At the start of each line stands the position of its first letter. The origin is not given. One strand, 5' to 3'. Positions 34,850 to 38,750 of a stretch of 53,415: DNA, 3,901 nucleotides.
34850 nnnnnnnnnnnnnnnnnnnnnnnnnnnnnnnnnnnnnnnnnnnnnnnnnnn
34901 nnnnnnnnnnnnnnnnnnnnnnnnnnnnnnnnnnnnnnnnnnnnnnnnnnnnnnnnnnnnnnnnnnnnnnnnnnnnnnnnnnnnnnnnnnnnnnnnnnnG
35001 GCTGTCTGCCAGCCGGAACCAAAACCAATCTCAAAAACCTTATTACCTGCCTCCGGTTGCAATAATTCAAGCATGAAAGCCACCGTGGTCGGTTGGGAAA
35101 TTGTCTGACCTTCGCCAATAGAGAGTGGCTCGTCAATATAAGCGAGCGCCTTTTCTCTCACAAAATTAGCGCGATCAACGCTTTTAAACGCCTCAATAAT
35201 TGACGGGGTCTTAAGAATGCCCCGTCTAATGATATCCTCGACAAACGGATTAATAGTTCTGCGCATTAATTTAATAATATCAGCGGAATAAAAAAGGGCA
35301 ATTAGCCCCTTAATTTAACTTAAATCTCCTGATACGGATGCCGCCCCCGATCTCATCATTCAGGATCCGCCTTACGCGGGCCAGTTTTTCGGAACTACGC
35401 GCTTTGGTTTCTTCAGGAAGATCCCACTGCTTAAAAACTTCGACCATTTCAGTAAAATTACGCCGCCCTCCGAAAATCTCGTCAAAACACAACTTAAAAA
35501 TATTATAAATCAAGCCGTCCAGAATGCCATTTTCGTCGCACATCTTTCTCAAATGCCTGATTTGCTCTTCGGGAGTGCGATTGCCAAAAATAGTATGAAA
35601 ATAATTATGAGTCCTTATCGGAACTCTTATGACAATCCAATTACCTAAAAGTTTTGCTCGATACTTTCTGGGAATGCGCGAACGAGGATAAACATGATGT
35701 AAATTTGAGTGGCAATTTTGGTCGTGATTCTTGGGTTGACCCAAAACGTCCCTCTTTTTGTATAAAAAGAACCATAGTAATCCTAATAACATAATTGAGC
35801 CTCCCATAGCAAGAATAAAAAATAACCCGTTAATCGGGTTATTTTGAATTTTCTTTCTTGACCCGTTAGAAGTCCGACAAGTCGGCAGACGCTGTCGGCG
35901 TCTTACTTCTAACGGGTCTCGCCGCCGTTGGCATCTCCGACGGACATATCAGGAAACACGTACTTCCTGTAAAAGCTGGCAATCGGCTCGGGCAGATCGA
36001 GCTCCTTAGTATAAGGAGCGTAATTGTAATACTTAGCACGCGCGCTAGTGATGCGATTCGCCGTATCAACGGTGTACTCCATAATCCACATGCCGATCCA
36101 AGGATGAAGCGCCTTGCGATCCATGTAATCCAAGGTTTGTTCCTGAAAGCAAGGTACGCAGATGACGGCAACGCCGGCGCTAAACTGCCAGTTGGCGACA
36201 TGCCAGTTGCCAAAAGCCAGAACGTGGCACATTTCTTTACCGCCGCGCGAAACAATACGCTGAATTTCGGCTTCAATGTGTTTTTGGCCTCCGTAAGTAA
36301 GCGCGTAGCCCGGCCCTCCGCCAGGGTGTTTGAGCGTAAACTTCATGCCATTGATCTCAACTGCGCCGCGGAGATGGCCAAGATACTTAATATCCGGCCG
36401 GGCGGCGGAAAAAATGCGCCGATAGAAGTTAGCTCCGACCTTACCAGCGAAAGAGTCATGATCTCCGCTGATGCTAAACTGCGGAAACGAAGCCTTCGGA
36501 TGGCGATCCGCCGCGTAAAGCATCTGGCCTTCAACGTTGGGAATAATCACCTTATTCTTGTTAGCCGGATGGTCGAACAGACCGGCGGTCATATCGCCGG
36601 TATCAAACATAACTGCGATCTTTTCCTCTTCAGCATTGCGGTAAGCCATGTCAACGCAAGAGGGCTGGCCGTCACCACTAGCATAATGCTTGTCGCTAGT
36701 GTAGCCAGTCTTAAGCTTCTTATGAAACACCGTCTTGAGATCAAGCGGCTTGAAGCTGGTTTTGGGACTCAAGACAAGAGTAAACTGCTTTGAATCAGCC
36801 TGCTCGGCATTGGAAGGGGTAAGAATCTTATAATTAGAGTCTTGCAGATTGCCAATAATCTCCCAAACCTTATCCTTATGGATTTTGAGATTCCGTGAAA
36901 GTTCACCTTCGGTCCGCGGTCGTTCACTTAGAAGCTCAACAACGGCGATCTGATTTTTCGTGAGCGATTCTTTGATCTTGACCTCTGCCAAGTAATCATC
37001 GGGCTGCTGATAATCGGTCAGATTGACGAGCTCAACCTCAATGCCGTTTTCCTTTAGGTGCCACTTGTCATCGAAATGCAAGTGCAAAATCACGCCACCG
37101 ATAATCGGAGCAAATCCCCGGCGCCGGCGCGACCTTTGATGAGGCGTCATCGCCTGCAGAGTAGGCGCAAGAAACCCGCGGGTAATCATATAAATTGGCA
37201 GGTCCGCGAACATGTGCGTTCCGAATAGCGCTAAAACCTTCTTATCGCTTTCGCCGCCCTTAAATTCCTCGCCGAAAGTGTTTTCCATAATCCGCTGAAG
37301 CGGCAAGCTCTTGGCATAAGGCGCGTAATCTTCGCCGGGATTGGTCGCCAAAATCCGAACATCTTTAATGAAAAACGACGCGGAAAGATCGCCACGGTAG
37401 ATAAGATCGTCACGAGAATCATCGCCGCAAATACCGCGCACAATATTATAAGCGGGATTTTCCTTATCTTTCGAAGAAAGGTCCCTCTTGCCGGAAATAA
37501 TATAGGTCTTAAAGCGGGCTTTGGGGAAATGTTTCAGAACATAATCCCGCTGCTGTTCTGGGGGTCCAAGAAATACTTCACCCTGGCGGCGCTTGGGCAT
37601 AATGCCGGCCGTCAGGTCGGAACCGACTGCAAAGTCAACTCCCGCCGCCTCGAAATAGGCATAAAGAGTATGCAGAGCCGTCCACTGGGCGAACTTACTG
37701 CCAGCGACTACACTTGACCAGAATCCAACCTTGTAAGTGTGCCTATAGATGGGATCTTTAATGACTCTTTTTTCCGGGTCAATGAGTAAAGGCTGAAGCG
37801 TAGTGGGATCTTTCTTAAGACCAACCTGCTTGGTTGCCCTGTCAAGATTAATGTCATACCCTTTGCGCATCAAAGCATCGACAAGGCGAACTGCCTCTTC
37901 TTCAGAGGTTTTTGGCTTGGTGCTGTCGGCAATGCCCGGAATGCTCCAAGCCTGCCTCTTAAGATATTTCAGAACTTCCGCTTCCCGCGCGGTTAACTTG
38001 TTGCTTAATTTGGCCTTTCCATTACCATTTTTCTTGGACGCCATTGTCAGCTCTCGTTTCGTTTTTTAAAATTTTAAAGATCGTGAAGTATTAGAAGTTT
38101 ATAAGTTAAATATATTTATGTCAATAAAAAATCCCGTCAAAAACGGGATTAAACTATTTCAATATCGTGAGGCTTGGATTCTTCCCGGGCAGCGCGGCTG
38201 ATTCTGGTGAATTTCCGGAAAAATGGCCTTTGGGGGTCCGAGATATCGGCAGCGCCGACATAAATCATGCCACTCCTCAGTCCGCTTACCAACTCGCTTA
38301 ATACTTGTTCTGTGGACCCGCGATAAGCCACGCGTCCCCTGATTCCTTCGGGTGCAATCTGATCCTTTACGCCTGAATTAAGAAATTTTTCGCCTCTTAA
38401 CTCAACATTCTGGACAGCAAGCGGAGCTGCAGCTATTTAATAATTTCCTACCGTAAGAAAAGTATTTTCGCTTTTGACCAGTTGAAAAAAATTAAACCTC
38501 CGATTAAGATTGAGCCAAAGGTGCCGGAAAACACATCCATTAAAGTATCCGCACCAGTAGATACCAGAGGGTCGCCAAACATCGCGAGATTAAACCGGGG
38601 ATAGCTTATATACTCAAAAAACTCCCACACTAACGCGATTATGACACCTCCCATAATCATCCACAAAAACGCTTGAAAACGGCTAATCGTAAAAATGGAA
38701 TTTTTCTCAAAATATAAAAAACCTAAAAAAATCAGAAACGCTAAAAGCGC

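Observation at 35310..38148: GC-rich islet: internally duplicated metallophosphoesterase-wHTH protein (one dead, one live catalytic set) followed by a small HNH-like protein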

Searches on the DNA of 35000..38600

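Call 93: search_rna_families(source=window, start=35000, end=38600, threshold=evalue, max_evalue=1)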
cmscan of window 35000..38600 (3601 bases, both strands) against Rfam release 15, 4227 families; matches with E-value up to 1: 3.
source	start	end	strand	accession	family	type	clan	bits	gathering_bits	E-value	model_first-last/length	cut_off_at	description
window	35762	35883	-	RF01770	rimP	Cis-reg; leader;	-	26.2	47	0.28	1-102/102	no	Gammaprotebacteria rimP leader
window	38123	38178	-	RF02837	anti-hemB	Gene; sRNA;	-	17.9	49.5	0.77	1-81/81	no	Burkholderia RNA 7 (anti-hemB)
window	36620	36684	-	RF01905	HOTAIR_2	Gene; lncRNA;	-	17.2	60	0.69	1-69/69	no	HOTAIR conserved region 2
